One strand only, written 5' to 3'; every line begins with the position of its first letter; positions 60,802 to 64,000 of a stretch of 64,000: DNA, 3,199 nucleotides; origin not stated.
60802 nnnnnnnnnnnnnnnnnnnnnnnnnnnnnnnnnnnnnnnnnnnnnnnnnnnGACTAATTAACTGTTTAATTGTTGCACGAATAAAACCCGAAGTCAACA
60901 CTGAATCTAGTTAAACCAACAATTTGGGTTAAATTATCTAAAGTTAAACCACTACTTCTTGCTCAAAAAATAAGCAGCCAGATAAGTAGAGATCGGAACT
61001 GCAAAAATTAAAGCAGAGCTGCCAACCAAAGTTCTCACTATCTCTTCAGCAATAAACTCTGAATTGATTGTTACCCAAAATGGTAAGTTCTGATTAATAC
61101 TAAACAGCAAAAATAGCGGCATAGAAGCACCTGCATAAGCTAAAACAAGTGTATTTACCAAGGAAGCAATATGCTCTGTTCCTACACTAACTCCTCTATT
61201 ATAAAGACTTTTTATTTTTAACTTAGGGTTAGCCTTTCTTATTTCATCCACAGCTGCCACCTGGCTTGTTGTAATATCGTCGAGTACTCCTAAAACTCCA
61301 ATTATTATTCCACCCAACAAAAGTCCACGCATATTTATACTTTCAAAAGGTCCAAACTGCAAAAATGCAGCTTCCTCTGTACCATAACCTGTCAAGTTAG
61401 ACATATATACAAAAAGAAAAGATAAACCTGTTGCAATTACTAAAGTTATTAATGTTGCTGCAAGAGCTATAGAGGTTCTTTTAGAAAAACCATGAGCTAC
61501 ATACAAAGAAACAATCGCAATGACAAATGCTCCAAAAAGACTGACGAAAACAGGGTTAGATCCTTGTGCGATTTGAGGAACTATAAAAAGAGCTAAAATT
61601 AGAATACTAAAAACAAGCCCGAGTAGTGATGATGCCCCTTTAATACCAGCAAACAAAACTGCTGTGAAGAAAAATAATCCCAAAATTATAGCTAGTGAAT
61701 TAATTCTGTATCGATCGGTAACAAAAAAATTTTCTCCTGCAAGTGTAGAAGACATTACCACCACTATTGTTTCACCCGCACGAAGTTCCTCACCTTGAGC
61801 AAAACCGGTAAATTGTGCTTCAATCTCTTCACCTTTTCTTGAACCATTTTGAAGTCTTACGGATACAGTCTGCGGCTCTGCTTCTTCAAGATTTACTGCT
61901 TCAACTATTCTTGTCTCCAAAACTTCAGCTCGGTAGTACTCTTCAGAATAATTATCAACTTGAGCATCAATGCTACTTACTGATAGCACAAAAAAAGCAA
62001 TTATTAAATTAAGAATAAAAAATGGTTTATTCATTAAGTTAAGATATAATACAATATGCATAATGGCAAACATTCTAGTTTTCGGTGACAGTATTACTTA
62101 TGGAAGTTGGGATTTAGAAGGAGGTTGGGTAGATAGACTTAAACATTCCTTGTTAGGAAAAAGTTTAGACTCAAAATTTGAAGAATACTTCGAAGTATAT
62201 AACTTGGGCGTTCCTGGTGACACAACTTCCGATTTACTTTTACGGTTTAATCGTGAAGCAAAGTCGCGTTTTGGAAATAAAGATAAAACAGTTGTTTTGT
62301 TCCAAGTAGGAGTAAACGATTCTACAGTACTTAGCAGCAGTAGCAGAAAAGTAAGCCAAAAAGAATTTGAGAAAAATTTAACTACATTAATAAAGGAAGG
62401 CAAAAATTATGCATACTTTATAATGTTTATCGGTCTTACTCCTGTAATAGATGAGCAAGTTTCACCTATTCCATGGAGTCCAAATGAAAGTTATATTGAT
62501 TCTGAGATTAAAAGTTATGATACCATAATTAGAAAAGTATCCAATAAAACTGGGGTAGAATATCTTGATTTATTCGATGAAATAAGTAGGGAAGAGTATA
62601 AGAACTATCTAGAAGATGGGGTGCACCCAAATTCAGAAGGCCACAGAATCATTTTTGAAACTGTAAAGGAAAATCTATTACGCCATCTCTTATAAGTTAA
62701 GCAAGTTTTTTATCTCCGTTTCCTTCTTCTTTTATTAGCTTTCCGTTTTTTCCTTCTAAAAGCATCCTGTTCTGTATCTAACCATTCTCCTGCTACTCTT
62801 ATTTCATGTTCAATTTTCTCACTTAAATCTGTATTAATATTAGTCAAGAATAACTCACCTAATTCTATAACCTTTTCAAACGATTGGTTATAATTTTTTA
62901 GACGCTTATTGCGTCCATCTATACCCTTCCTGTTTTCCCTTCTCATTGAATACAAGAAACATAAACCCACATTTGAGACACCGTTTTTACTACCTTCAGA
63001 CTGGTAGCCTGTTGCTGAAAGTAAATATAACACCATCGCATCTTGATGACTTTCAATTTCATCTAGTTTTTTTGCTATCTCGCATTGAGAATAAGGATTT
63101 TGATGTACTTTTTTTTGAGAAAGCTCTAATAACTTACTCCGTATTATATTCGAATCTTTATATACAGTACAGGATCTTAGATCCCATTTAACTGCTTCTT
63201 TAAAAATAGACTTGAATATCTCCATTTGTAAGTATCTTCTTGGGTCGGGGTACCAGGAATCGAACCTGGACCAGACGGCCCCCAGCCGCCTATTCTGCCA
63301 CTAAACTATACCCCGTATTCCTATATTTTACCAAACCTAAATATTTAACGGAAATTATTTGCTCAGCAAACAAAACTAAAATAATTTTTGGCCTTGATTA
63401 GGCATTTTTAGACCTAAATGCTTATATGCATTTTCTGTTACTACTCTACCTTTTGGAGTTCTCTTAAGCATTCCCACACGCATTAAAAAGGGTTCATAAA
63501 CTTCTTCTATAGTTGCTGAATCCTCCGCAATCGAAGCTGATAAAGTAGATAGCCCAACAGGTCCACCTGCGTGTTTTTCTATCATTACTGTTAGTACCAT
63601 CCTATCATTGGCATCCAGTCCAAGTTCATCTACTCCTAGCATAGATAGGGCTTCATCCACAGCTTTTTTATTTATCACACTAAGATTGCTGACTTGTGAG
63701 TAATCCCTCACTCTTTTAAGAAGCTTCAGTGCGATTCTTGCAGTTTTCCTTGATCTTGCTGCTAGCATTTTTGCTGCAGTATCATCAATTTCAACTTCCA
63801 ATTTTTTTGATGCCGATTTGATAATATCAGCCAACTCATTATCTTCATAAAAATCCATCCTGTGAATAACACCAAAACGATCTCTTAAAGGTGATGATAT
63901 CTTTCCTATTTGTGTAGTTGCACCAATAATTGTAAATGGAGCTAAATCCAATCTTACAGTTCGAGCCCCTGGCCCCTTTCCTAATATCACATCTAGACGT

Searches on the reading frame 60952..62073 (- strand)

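Call 45: search_protein_families(library=pfam, proteins=[window:60952-62073:-], max_evalue=0.0001)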
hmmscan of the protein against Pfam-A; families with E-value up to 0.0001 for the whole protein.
window:60952-62073:- (373 aa): 1 family
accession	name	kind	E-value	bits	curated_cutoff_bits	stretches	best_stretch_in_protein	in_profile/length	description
PF07907.16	YibE_F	-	1.2e-70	238.2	27.2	1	128-367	2-240/241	YibE/F-like protein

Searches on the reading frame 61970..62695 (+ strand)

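Call 46: search_protein_families(library=pfam, proteins=[window:61970-62695:+], max_evalue=0.01)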
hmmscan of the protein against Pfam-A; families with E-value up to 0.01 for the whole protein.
window:61970-62695:+ (241 aa): 3 families
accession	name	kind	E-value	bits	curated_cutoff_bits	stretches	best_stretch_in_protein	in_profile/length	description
PF13472.12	Lipase_GDSL_2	-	5.8e-25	89.3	32.9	1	37-227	1-178/178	GDSL-like Lipase/Acylhydrolase family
PF00657.28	Lipase_GDSL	-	5.7e-22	79.3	23.6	1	35-230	1-206/208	GDSL-like Lipase/Acylhydrolase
PF04311.20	DUF459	-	0.0025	17.6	27.2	0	95-232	49-194/197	Protein of unknown function (DUF459)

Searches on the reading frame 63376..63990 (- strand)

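Call 46: search_protein_families(library=pfam, proteins=[window:63376-63990:-], max_evalue=0.01)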
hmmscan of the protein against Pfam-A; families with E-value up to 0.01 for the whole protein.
window:63376-63990:- (204 aa): 3 families
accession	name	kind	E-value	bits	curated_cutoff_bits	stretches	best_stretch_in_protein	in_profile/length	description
PF17864.7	AAA_lid_4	-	4.5e-23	81.2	27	1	48-121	1-74/74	RuvB AAA lid domain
PF05491.19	RuvB_C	-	1.5e-22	79.8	24.7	1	122-192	1-71/72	RuvB C-terminal winged helix domain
PF05496.18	RuvB_N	-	1.3e-14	54.7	27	1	2-45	116-159/159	Holliday junction DNA helicase RuvB P-loop domain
